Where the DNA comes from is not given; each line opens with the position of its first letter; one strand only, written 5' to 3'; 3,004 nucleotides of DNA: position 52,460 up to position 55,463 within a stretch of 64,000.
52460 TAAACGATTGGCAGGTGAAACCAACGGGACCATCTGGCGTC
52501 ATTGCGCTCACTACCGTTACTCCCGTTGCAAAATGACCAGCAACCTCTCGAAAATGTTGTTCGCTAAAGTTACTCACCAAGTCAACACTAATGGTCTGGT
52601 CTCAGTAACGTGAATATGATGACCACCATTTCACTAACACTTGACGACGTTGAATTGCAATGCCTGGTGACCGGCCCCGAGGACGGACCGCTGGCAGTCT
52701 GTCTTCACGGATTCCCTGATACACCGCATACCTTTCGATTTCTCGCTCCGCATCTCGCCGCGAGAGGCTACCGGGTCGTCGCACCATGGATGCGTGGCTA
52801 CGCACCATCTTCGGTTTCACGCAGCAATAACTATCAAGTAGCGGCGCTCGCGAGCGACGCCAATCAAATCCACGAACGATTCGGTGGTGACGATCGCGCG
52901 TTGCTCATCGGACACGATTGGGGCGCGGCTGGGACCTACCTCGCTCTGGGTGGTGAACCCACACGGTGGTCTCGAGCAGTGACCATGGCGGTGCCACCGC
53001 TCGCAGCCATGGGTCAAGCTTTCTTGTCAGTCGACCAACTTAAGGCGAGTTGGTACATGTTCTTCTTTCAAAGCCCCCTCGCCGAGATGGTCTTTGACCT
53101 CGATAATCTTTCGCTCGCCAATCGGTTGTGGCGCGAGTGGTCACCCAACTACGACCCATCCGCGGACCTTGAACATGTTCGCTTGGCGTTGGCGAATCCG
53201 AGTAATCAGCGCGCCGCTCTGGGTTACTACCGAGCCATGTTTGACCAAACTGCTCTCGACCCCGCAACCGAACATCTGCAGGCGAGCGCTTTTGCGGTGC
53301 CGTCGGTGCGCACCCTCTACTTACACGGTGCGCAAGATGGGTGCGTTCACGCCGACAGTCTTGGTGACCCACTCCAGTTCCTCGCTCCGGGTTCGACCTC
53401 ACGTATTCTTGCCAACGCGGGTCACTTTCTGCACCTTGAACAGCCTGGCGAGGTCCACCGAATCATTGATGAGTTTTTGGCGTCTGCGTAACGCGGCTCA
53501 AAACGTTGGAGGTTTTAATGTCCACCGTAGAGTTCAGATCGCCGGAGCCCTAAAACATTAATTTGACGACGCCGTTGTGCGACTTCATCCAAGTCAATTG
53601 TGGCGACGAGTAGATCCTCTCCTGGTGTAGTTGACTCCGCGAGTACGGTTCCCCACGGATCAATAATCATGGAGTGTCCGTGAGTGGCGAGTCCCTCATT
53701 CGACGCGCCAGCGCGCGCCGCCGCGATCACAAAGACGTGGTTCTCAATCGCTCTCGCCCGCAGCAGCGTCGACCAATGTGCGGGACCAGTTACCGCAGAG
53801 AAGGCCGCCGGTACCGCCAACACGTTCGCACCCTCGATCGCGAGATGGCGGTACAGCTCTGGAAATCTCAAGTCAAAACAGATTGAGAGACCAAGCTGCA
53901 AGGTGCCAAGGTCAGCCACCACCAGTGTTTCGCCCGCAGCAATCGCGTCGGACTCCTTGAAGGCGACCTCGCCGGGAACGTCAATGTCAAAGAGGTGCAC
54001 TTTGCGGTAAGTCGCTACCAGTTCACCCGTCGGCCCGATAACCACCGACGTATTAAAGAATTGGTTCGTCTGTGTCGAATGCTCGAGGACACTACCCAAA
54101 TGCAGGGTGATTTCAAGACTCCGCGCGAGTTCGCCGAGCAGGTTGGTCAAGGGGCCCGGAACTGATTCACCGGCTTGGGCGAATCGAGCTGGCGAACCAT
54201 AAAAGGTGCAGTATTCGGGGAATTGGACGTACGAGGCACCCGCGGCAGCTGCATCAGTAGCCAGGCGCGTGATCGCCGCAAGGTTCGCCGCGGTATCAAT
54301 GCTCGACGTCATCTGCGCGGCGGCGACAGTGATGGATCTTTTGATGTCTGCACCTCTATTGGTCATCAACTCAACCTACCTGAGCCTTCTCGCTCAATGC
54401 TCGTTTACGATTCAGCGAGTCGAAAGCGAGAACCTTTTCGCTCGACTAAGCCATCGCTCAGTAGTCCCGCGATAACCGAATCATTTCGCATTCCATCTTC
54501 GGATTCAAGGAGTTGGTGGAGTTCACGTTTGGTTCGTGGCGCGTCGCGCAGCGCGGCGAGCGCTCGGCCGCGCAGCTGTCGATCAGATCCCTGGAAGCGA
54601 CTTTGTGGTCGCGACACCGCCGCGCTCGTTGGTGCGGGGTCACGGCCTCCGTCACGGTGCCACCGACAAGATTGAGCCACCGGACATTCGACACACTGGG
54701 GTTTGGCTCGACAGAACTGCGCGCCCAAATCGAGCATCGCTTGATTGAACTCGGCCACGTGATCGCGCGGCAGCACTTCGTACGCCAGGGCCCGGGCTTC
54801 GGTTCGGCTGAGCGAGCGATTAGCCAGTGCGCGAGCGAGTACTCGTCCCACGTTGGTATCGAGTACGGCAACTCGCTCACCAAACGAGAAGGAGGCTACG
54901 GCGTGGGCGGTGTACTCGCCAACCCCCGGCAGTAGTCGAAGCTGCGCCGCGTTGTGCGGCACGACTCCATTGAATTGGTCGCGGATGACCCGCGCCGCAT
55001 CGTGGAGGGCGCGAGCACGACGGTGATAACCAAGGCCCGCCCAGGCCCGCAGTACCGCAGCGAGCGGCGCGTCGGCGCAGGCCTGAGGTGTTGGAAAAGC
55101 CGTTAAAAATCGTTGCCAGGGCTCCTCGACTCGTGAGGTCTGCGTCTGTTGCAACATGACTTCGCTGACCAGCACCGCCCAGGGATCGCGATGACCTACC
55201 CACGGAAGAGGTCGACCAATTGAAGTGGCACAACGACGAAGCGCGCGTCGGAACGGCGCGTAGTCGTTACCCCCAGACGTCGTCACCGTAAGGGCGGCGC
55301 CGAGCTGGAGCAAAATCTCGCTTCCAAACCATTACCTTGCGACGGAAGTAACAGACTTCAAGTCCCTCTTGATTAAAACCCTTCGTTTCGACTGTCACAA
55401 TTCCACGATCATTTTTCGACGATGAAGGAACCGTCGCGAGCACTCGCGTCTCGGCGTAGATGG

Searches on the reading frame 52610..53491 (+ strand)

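Call 84: search_protein_families(library=pfam, proteins=[window:52610-53491:+], max_evalue=0.00001)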
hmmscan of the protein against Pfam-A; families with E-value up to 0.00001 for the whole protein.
window:52610-53491:+ (293 aa): 3 families
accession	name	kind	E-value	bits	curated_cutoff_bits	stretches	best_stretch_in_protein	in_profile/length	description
PF00561.26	Abhydrolase_1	-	1.4e-25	90.8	25.8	1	30-279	4-245/245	alpha/beta hydrolase fold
PF12697.13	Abhydrolase_6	-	4.4e-14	54.1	26.3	1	30-283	2-215/217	Alpha/beta hydrolase family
PF12146.15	Hydrolase_4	-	2.6e-06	27.4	27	1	30-251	8-210/239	Serine aminopeptidase, S33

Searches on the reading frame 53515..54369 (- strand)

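Call 84: search_protein_families(library=pfam, proteins=[window:53515-54369:-], max_evalue=0.00001)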
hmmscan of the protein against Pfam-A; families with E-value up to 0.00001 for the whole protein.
window:53515-54369:- (284 aa): 1 family
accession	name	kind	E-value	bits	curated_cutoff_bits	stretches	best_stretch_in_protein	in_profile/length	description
PF00795.27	CN_hydrolase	-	4.9e-61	206.7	23.2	1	14-267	1-255/256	Carbon-nitrogen hydrolase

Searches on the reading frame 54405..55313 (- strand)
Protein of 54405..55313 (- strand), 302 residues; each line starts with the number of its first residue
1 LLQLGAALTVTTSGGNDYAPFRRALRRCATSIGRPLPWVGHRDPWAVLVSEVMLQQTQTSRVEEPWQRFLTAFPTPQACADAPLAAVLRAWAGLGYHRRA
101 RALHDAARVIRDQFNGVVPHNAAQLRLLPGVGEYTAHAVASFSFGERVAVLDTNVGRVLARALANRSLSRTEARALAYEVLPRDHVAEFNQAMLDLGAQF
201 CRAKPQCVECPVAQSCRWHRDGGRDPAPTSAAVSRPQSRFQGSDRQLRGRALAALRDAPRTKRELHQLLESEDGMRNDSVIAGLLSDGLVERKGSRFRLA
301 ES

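Call 84: search_protein_families(library=pfam, proteins=[window:54405-55313:-], max_evalue=0.00001)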
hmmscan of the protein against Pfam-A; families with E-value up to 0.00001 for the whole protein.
window:54405-55313:- (302 aa): 2 families
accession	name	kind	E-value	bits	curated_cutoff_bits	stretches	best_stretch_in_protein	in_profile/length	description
PF00730.31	HhH-GPD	-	5e-17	62.6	26.2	1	49-177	1-102/108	HhH-GPD superfamily base excision DNA repair protein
PF00633.29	HHH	-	1.2e-06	28.5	24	1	114-142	2-30/30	Helix-hairpin-helix motif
